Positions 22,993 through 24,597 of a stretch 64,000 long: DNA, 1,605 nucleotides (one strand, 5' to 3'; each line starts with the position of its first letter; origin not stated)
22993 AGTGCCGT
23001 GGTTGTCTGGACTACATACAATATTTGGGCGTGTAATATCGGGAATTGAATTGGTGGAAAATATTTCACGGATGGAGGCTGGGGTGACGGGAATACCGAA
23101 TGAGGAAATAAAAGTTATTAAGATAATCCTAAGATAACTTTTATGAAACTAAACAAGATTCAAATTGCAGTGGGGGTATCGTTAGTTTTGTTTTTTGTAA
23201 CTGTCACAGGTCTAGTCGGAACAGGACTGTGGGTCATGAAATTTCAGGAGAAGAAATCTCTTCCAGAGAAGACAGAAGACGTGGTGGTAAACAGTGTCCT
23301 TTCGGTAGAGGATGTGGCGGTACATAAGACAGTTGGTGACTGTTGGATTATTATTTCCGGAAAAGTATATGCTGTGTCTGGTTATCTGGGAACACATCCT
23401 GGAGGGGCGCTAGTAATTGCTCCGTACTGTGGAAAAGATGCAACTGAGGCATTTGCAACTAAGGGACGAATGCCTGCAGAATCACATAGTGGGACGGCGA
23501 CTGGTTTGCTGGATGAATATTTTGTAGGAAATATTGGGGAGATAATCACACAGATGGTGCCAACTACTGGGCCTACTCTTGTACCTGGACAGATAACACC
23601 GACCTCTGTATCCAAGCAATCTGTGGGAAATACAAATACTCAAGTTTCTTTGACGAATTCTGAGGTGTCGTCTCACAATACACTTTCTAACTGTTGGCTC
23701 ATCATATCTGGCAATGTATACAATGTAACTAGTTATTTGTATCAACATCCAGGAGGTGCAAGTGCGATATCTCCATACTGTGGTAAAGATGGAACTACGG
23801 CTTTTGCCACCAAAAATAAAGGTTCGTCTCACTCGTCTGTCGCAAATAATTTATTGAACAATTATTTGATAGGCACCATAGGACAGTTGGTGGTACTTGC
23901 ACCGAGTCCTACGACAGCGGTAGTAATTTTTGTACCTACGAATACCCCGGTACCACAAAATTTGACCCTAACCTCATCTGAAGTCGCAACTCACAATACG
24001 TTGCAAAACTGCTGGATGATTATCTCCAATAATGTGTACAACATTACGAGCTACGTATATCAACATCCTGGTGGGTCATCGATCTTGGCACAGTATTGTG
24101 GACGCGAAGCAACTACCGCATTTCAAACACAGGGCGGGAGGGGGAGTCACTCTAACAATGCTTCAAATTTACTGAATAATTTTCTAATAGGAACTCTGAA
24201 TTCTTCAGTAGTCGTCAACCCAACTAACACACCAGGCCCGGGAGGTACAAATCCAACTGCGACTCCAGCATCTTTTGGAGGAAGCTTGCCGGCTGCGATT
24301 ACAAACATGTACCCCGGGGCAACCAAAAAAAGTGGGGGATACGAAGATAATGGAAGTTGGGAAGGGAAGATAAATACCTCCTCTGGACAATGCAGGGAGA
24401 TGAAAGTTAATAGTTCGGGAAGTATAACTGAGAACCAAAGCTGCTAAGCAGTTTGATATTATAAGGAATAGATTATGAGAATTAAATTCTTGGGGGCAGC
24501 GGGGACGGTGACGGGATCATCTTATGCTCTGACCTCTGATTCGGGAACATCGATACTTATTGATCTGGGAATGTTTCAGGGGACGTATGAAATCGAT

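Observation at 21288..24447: Ferric-reductase-like flavocytochrome gene divergent from a gene for a membrane-anchored triple cytochrome b5 protein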

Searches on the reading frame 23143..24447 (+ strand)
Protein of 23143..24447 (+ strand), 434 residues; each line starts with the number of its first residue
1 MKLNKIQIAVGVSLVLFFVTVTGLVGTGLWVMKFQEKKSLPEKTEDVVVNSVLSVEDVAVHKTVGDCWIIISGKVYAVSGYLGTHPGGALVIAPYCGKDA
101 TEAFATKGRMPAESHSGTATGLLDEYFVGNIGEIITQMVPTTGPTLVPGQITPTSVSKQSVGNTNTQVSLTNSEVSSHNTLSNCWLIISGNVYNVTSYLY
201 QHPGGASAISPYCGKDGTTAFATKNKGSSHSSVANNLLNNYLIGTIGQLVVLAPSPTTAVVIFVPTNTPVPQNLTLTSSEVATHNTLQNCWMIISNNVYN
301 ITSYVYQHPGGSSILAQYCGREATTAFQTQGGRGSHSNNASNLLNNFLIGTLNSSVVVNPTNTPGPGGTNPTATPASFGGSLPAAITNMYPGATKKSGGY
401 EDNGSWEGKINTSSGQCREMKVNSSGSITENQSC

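Call 3: search_protein_families(library=pfam, proteins=[window:23143-24447:+], max_evalue=0.01)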
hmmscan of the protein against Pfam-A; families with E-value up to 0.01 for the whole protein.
window:23143-24447:+ (434 aa): 1 family
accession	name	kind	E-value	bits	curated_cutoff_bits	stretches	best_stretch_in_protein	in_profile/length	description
PF00173.33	Cyt-b5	-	1.8e-64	214.1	23.7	3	171-246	1-73/74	Cytochrome b5-like Heme/Steroid binding domain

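Call 4: search_protein_families(library=ncbifam, proteins=[window:23143-24447:+], max_evalue=0.01)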
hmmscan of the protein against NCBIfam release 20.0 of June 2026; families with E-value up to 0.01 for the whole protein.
window:23143-24447:+ (434 aa): 0 families

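Call 7: find_homologous_proteins(query=window:23143-24447:+)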
Query window:23143-24447:+ (434 aa): 226 proteins with E <= 0.001 among 8000 candidates; the best 120 are listed.
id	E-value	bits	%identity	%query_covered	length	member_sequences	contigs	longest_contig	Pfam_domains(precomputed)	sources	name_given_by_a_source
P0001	9.7e-285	962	100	100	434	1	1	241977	PF00173.34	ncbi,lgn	-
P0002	5.1e-138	479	51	100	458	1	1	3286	PF00173.34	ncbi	-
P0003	1.0e-135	471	47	99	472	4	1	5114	PF00173.34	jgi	-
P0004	1.1e-125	438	43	99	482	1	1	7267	PF00173.34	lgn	-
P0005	8.1e-125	435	49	100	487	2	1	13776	PF00173.34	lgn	-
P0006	3.2e-123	430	49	100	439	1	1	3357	PF00173.34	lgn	-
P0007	5.6e-122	426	50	99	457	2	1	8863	PF00173.34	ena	-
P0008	1.1e-121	425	49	99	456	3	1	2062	PF00173.34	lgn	-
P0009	2.4e-121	424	46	99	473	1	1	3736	PF00173.34,PF22997.2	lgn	-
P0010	8.4e-120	419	49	99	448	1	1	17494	PF00173.34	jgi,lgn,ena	-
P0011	6.4e-118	412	49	100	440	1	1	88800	PF00173.34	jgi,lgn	-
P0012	8.9e-117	409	44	85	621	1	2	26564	PF00173.34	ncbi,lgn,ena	-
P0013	3.0e-116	407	49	99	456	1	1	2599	PF00173.34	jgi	jgi:cytochrome b involved in lipid metabolism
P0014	3.1e-116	407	61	72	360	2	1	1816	PF00173.34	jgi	jgi:cytochrome b involved in lipid metabolism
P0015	2.1e-113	398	44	87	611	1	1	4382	PF00173.34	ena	-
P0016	5.2e-113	396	47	99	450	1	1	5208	PF00173.34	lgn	-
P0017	2.5e-108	381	44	100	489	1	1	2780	PF00173.34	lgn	-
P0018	6.1e-108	380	45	88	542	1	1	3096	PF00173.34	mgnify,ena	mgnify:CR=1 FL=1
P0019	9.9e-108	379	45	69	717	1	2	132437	PF01794.26,PF00173.34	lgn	-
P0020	2.2e-106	375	44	99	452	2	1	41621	PF00173.34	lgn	-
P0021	5.9e-105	370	46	99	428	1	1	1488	PF00173.34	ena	-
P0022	6.5e-104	366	45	100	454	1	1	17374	PF00173.34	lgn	-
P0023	1.5e-103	365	44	100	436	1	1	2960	PF00173.34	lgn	-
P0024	4.8e-103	363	32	72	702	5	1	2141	PF00173.34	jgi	jgi:hypothetical protein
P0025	3.1e-102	361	48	83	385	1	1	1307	PF00173.34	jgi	jgi:cytochrome b involved in lipid metabolism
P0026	3.7e-102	361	43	100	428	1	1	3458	PF00173.34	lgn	-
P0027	5.0e-102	360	46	99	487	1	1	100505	PF00173.34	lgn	-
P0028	2.1e-100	355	45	100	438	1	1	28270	PF00173.34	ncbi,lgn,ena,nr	ncbi:MAG: hypothetical protein G01um101416_431 [Microgenomates group bacterium Gr01-1014_16]|nr:MAG:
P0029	5.5e-100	353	43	99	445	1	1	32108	PF00173.34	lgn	-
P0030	6.1e-100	353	43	99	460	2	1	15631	PF00173.34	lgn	-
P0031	3.2e-99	351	32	71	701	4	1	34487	PF00173.34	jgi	jgi:cytochrome b involved in lipid metabolism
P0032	4.7e-99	350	44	100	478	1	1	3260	PF00173.34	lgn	-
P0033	3.2e-98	348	42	99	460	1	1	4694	PF00173.34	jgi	jgi:cytochrome b involved in lipid metabolism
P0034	1.9e-97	345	41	43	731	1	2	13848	PF17957.8,PF00173.34,PF19077.7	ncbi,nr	ncbi:MAG: hypothetical protein KBD24_03015 [Candidatus Pacebacteria bacterium]|nr:hypothetical prote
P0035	4.9e-96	340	42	99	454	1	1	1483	PF00173.34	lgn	-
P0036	8.6e-96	340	49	62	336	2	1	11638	PF00173.34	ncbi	-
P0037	1.1e-95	339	33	82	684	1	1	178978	PF00173.34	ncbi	-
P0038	2.0e-92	328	42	99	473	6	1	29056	PF00173.34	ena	-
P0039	2.9e-92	328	35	71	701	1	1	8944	PF00173.34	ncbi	-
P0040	4.7e-91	324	43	99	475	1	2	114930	PF00173.34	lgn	-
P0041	2.3e-88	315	39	57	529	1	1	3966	PF00173.34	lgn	-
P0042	1.1e-87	313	46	56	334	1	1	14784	PF00173.34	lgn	-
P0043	1.0e-85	306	33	68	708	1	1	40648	PF17957.8,PF00173.34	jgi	jgi:cytochrome b involved in lipid metabolism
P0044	5.7e-84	301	32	70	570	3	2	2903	PF00173.34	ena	-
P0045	1.4e-81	293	37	61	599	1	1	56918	PF00173.34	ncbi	-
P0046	5.8e-81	291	39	100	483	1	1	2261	PF00173.34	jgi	jgi:cytochrome b involved in lipid metabolism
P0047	3.5e-78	282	42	88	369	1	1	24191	PF00173.34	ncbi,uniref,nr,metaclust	ncbi:MAG: hypothetical protein UT61_C0053G0005 [Candidatus Woesebacteria bacterium GW2011_GWA1_39_8]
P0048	1.4e-77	280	36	71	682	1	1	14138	PF00173.34,PF22997.2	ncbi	-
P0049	9.1e-73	264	43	71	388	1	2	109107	PF00173.34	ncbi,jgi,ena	ncbi:MAG: cytochrome b5-like heme/steroid binding domain-containing protein [Patescibacteria group b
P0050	2.4e-72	262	42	78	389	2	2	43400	PF00173.34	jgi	jgi:cytochrome b involved in lipid metabolism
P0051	9.8e-72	260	45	61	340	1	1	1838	PF00173.34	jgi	jgi:cytochrome b involved in lipid metabolism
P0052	3.5e-71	259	43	70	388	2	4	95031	PF00173.34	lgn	-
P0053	3.3e-70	255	43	68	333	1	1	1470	PF00173.34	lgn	-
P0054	6.6e-70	254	46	64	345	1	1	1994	PF00173.34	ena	-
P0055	8.9e-70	254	44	69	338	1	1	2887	PF00173.34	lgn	-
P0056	9.2e-70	254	46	56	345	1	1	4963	PF00173.34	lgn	-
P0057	2.2e-69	253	45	62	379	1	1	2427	PF00173.34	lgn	-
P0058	1.5e-68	250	48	63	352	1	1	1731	PF00173.34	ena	-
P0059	6.1e-68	248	45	60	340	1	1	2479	PF00173.34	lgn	-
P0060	8.7e-68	247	41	67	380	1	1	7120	PF00173.34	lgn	-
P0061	2.9e-67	246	46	62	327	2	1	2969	PF00173.34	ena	-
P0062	3.3e-67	245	48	61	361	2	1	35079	PF00173.34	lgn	-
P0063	7.3e-67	244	43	67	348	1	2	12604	PF00173.34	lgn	-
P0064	4.3e-66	242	33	80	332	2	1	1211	PF00173.34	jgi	jgi:cytochrome b involved in lipid metabolism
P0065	4.4e-66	242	38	45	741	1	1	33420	PF00173.34,PF08239.18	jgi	jgi:cytochrome b involved in lipid metabolism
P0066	4.6e-66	242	43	69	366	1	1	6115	PF00173.34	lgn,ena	-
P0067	4.8e-65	238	44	65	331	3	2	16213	PF00173.34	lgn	-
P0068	8.6e-65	237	44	63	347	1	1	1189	PF00173.34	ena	-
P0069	2.3e-64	236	34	96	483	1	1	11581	PF00173.34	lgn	-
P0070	7.9e-63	231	46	59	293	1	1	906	PF00173.34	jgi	-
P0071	1.4e-59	220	36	63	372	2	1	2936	PF00173.34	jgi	jgi:cytochrome b involved in lipid metabolism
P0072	2.1e-59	220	55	44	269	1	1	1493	PF00173.34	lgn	-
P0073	3.8e-59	219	36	83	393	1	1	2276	PF00173.34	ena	-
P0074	7.1e-59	218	44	58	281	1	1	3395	PF00173.34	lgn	-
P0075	2.1e-58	216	38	69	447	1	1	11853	PF00173.34,PF22997.2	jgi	-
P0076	4.3e-56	209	38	69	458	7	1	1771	PF09990.15,PF00173.34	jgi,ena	-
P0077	5.6e-56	208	44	59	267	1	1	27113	PF00173.34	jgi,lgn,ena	-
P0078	5.8e-56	208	48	48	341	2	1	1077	PF00173.34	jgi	jgi:cytochrome b involved in lipid metabolism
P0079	1.6e-55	207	37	68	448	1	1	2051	PF09990.15,PF00173.34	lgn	-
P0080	2.7e-55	206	49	47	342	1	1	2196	PF00173.34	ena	-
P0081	5.9e-55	205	37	69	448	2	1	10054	PF09990.15,PF00173.34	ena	-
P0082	9.0e-55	204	43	57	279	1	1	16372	PF00173.34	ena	-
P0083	9.4e-55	204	37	69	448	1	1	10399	PF09990.15,PF00173.34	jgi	-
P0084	1.4e-54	204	37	69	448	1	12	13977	PF09990.15,PF00173.34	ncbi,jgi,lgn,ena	ncbi:MAG: hypothetical protein RLZZ218_594 [Actinomycetota bacterium]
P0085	1.8e-54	203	37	69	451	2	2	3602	PF09990.15,PF00173.34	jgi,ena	jgi:cytochrome b involved in lipid metabolism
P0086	2.0e-54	203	47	47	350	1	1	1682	PF00173.34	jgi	jgi:cytochrome b involved in lipid metabolism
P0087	3.1e-54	203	37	69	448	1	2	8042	PF09990.15,PF00173.34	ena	-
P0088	3.7e-54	202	37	69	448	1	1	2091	PF09990.15,PF00173.34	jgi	-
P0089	4.2e-54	202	37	69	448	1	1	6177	PF09990.15,PF00173.34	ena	-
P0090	5.5e-54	202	30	79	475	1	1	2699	PF00173.34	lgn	-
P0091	6.1e-54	202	44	56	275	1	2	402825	PF00173.34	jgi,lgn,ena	jgi:cytochrome b involved in lipid metabolism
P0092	9.3e-54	201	38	69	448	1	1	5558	PF09990.15,PF00173.34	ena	-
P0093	1.2e-53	201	36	69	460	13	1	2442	PF09990.15,PF00173.34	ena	-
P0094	1.3e-53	201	36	69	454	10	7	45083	PF09990.15,PF00173.34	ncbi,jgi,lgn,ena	jgi:cytochrome b involved in lipid metabolism/uncharacterized membrane protein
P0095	1.3e-53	201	38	69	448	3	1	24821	PF09990.15,PF00173.34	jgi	-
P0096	1.3e-53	201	38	69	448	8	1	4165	PF09990.15,PF00173.34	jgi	jgi:cytochrome b involved in lipid metabolism/uncharacterized membrane protein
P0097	1.4e-53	201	37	68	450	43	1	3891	PF09990.15,PF00173.34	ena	-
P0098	2.1e-53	200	37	69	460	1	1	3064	PF09990.15,PF00173.34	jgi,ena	jgi:cytochrome b involved in lipid metabolism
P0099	2.6e-53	200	43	55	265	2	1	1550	PF00173.34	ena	-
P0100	2.7e-53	200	37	69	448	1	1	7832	PF09990.15,PF00173.34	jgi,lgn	-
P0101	4.0e-53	199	37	69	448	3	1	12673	PF09990.15,PF00173.34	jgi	-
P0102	4.4e-53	199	49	48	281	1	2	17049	PF00173.34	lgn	-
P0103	4.6e-53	199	44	55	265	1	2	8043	PF00173.34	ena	-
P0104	2.1e-52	197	32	64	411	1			PF14901.12,PF00173.34,PF11698.15,PF22997.2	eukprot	eukprot:SAG31_NODE_419_length_15872_cov_21.857985_13_plen_412_part_00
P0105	3.9e-52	196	44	55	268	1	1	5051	PF00173.34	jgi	jgi:cytochrome b involved in lipid metabolism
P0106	5.9e-52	195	42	57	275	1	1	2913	PF00173.34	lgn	-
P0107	1.4e-51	194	36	69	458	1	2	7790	PF09990.15,PF00173.34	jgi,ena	jgi:cytochrome b involved in lipid metabolism/uncharacterized membrane protein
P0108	2.1e-51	193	36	69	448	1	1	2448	PF09990.15,PF00173.34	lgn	-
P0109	4.2e-51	192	41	54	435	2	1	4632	PF00173.34,PF00041.28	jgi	jgi:cytochrome b involved in lipid metabolism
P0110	5.0e-51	192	43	55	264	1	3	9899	PF00173.34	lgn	-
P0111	5.1e-51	192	57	18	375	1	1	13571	PF00173.34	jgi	jgi:cytochrome b involved in lipid metabolism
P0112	1.3e-50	191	41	55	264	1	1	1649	PF00173.34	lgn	-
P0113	1.0e-49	188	44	56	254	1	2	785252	PF00173.34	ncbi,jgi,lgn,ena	ncbi:MAG: cytochrome b5-like heme/steroid binding domain-containing protein [Candidatus Staskawiczba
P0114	1.2e-49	188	44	54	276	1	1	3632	PF00173.34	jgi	-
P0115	4.3e-49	186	41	54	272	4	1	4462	PF00173.34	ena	-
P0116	7.6e-49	185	43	48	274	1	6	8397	PF00173.34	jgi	-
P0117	1.0e-48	185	41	45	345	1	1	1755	PF00173.34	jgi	-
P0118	1.3e-48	184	43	49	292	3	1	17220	PF00173.34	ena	-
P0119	1.8e-48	184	45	47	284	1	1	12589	PF00173.34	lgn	-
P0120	1.9e-48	184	40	56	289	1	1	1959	PF00173.34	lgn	-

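Call 10: find_encoding_contigs(protein=P0001, flank=10000, max_places=3)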
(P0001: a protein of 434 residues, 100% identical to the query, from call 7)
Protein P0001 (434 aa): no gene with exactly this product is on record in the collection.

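Call 11: find_encoding_contigs(protein=P0019, flank=8000, max_places=3)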
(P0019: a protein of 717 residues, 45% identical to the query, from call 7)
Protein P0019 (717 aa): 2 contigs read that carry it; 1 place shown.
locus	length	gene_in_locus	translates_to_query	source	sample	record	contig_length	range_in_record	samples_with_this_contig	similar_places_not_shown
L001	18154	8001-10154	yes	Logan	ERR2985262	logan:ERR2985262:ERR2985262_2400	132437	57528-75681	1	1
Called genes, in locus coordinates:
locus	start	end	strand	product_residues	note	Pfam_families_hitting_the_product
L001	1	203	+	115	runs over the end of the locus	-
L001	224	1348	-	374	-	PF00404:Dockerin_1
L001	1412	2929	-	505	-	PF02074:Peptidase_M32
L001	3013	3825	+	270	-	-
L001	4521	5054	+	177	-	PF28549:NDPSase_N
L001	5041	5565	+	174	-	PF00293:NUDIX, PF14815:NUDIX_4 (weak)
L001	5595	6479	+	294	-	PF13521:AAA_28 (faint)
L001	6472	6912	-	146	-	-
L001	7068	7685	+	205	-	-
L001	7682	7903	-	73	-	-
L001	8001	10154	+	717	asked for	PF01794:Ferric_reduct, PF00173:Cyt-b5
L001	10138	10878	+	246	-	-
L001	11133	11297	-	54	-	-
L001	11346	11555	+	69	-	-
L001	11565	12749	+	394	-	PF00579:tRNA-synt_1b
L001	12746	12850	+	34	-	-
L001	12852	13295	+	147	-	-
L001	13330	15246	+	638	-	PF17191:RecG_wedge, PF01336:tRNA_anti-codon (weak), PF00270:DEAD, PF04851:ResIII, PF00271:Helicase_C, PF22590:Cas3-like_C_2 (weak)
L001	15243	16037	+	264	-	PF00561:Abhydrolase_1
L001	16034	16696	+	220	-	PF00196:GerE (faint)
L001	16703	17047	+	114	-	-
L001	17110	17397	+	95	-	-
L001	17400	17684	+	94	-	-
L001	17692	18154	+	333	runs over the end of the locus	PF00196:GerE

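Call 12: find_encoding_contigs(protein=P0027, flank=6000, max_places=2)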
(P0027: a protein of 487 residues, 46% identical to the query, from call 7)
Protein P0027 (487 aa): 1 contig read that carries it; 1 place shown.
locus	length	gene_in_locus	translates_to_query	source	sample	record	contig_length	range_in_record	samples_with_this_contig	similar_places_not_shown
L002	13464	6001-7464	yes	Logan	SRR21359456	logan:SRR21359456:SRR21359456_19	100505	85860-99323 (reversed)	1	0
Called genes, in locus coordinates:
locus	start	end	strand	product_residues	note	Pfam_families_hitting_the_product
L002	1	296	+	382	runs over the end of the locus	PF05496:RuvB_N, PF01078:Mg_chelatase (faint), PF13191:AAA_16 (faint), PF00004:AAA, PF07728:AAA_5 (weak), PF13173:AAA_14 (weak), PF16193:AAA_assoc_2, PF12002:MgsA_C, +2 more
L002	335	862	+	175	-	-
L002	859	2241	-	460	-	PF00512:HisKA, PF02518:HATPase_c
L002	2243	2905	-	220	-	PF00072:Response_reg, PF00486:Trans_reg_C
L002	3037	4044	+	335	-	PF01207:Dus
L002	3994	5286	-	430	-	PF01794:Ferric_reduct, PF00970:FAD_binding_6 (faint), PF08022:FAD_binding_8, PF00175:NAD_binding_1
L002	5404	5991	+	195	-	PF00160:Pro_isomerase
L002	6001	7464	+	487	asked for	PF00173:Cyt-b5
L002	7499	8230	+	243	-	PF00483:NTP_transferase, PF12804:NTP_transf_3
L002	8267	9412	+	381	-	PF00083:Sugar_tr, PF07690:MFS_1, PF12832:MFS_1_like, PF13347:MFS_2, PF06779:MFS_4, PF07690:MFS_1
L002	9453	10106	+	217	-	PF13399:LytR_C (weak)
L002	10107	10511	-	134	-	PF00072:Response_reg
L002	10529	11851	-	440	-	PF13185:GAF_2 (faint), PF01590:GAF (faint), PF00512:HisKA, PF02518:HATPase_c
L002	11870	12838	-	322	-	-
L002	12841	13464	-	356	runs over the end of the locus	-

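Call 13: find_encoding_contigs(protein=P0040, flank=6000, max_places=2)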
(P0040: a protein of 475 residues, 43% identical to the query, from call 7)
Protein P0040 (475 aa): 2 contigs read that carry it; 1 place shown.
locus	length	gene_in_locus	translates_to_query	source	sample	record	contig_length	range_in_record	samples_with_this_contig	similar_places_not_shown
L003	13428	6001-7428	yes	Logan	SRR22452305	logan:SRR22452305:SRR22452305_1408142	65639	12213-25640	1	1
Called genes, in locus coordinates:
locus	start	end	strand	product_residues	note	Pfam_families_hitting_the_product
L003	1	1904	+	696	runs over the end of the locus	PF09826:Beta_propel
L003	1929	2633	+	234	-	-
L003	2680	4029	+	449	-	PF01229:Glyco_hydro_39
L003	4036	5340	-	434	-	PF01794:Ferric_reduct, PF08022:FAD_binding_8, PF00175:NAD_binding_1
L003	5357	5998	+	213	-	PF00160:Pro_isomerase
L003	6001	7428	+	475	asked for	PF00173:Cyt-b5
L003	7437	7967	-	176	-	-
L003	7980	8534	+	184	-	-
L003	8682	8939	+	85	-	-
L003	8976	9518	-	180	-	-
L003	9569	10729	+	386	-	PF22807:TrAA12 (faint), PF07995:GSDH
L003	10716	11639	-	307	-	-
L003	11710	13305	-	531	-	PF01522:Polysacc_deac_1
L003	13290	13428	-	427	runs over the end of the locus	PF13641:Glyco_tranf_2_3, PF00535:Glycos_transf_2, PF10111:Glyco_tranf_2_2 (faint), PF01644:Chitin_synth_1, PF03142:Chitin_synth_2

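Call 14: find_encoding_contigs(protein=P0011, flank=6000, max_places=2)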
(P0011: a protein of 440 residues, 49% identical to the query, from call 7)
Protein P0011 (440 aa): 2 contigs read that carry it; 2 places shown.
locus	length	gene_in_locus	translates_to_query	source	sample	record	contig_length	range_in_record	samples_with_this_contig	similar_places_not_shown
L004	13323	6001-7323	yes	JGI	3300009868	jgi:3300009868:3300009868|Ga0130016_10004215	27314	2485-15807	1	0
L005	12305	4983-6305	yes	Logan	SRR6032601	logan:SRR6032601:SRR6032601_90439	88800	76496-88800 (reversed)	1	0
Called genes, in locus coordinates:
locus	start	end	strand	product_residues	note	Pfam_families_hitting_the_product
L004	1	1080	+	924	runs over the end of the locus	PF07517:SecA_DEAD, PF01043:SecA_PP_bind, PF21090:P-loop_SecA, PF07516:SecA_SW, PF02810:SEC-C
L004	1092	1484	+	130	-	-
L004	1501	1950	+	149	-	PF07690:MFS_1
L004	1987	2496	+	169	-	-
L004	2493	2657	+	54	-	-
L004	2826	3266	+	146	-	PF04307:YdjM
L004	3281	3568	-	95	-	-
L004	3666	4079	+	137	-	-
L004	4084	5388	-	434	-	PF01794:Ferric_reduct, PF08022:FAD_binding_8 (weak), PF00175:NAD_binding_1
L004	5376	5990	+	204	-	PF00160:Pro_isomerase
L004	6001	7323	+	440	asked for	PF00173:Cyt-b5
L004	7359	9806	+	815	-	PF20030:bpMoxR (faint), PF00005:ABC_tran (faint), PF00158:Sigma54_activat (faint), PF13191:AAA_16 (faint), PF00004:AAA (weak), PF07724:AAA_2, PF07728:AAA_5, PF10431:ClpB_D2-small, +2 more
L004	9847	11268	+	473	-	PF02878:PGM_PMM_I, PF02879:PGM_PMM_II, PF02880:PGM_PMM_III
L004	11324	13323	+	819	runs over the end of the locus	PF13191:AAA_16 (faint), PF00158:Sigma54_activat (faint), PF13401:AAA_22 (faint), PF17871:AAA_lid_9, PF00004:AAA, PF07724:AAA_2, PF07728:AAA_5, PF10431:ClpB_D2-small, +1 more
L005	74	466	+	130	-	-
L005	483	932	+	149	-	PF07690:MFS_1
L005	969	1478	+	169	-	-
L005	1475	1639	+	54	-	-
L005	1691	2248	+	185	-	PF04307:YdjM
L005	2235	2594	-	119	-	PF01638:HxlR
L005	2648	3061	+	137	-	-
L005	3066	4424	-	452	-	PF01794:Ferric_reduct, PF08022:FAD_binding_8 (weak), PF00175:NAD_binding_1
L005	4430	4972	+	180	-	PF00160:Pro_isomerase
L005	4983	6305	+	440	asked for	PF00173:Cyt-b5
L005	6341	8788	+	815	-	PF20030:bpMoxR (faint), PF00005:ABC_tran (faint), PF00158:Sigma54_activat (faint), PF13191:AAA_16 (faint), PF00004:AAA (weak), PF07724:AAA_2, PF07728:AAA_5, PF10431:ClpB_D2-small, +2 more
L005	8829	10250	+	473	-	PF02878:PGM_PMM_I, PF02879:PGM_PMM_II, PF02880:PGM_PMM_III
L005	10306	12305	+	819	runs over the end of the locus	PF13191:AAA_16 (faint), PF00158:Sigma54_activat (faint), PF13401:AAA_22 (faint), PF17871:AAA_lid_9, PF00004:AAA, PF07724:AAA_2, PF07728:AAA_5, PF10431:ClpB_D2-small, +1 more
